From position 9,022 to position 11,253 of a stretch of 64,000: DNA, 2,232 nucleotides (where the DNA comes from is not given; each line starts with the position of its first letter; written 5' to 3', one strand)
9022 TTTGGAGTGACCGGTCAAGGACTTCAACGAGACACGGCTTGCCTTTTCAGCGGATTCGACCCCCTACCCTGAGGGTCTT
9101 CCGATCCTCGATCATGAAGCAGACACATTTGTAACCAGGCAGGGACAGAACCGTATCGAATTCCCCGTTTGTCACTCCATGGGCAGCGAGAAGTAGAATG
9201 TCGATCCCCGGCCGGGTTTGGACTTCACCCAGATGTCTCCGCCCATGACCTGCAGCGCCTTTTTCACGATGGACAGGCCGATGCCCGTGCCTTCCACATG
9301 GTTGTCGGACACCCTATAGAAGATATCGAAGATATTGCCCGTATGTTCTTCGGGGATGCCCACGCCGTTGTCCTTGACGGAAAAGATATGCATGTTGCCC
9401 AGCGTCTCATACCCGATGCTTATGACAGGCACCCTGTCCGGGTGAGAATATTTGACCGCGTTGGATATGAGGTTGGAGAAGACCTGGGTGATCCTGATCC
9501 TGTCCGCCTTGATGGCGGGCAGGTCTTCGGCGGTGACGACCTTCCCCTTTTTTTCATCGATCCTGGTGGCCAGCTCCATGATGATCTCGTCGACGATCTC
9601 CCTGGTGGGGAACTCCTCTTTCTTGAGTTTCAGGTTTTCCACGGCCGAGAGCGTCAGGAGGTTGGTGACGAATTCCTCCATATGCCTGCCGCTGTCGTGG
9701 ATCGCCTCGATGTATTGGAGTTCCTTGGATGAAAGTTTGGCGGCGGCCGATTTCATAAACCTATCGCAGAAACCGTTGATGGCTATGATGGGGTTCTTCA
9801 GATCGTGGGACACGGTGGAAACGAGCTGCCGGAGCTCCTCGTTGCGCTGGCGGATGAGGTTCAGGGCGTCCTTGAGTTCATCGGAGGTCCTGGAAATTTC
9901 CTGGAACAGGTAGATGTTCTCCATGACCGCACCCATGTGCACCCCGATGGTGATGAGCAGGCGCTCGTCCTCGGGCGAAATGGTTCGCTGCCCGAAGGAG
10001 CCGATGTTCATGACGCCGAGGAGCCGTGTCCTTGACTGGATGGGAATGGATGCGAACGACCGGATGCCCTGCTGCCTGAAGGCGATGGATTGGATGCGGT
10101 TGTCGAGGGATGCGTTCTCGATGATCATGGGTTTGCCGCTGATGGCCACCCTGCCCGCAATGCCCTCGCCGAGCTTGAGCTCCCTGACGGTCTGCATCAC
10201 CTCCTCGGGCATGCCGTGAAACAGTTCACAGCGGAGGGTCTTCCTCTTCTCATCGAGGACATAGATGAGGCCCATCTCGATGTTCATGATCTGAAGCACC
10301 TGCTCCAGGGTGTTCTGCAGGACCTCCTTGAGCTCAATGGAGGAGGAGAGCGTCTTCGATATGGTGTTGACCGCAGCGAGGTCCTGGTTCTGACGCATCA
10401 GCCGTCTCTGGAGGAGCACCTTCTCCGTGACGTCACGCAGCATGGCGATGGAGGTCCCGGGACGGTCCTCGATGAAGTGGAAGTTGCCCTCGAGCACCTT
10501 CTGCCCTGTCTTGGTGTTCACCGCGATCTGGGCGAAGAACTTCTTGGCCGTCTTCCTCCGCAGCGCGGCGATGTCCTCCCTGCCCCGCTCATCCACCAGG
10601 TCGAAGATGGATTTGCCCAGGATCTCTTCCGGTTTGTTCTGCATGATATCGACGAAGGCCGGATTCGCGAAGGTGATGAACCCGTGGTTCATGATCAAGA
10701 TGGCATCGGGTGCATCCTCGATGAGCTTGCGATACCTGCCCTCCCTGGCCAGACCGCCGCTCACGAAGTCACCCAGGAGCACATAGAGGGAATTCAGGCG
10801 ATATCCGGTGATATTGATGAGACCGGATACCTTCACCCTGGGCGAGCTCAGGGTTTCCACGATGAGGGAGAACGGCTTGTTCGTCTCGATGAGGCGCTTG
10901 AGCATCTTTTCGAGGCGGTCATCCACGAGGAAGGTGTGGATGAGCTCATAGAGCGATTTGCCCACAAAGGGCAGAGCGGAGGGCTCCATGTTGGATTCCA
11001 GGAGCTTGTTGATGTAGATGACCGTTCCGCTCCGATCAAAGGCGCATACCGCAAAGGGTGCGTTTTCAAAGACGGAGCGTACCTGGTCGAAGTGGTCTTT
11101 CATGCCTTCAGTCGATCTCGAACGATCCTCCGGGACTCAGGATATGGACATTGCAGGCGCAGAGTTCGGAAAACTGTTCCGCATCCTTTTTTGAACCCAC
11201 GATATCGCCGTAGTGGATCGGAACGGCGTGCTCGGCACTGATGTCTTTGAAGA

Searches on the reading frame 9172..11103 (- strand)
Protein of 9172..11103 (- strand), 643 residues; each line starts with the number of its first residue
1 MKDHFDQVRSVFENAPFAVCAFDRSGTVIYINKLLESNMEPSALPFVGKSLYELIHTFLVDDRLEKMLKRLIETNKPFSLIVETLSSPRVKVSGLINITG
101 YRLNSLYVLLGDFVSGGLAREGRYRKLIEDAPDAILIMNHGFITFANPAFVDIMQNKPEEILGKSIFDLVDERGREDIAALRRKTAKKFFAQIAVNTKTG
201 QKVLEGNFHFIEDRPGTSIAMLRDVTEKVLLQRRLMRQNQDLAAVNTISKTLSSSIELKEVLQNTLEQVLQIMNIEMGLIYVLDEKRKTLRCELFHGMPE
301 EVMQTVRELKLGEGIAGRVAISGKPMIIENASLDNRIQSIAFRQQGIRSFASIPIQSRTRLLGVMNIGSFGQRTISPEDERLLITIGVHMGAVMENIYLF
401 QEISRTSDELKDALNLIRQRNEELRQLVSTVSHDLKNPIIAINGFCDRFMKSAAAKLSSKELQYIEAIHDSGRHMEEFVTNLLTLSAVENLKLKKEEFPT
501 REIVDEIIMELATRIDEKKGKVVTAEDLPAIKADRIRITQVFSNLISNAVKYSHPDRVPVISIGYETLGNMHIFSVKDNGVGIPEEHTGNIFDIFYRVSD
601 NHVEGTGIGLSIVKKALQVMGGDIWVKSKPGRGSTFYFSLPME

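Call 19: find_encoding_contigs(protein=window:9172-11103:-, flank=10000, max_places=1)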
Protein window:9172-11103:- (643 aa): 13 contigs read that carry it; 1 place shown.
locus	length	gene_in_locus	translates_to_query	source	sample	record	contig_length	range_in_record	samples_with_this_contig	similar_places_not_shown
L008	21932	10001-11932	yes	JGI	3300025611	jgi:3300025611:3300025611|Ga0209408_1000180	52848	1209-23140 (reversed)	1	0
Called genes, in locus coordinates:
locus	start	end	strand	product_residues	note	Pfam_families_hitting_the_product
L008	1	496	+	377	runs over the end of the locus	PF01264:Chorismate_synt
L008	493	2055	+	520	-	PF01202:SKI, PF13238:AAA_18 (faint), PF13685:Fe-ADH_2 (faint), PF01761:DHQ_synthase, PF24621:DHQS_C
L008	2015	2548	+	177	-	PF21545:T7SS_EccA1_N (weak), PF12895:ANAPC3 (faint), PF13176:TPR_7 (faint), PF28559:TPR_SusR (faint), PF13424:TPR_12 (weak), PF13432:TPR_16, PF14559:TPR_19 (weak), PF13428:TPR_14 (weak), +7 more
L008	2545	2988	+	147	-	PF01220:DHquinase_II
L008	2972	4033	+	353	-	PF01321:Creatinase_N, PF00557:Peptidase_M24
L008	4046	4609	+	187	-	PF08207:EFP_N, PF01132:EFP, PF09285:Elong-fact-P_C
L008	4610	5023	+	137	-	PF00364:Biotin_lipoyl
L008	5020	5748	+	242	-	PF21948:LplA-B_cat, PF03099:BPL_LplA_LipB (faint)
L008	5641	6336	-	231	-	PF09335:VTT_dom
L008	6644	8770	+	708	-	PF02629:CoA_binding (faint), PF13380:CoA_binding_2, PF13607:Succ_CoA_lig, PF13549:ATP-grasp_5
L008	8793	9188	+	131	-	-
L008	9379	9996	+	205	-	PF13483:Lactamase_B_3, PF12706:Lactamase_B_2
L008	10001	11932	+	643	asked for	PF08448:PAS_4 (weak), PF00989:PAS, PF13426:PAS_9, PF01590:GAF, PF13185:GAF_2, PF13492:GAF_3, PF00512:HisKA, PF02518:HATPase_c, +2 more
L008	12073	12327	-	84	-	-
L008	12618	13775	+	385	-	PF01699:Na_Ca_ex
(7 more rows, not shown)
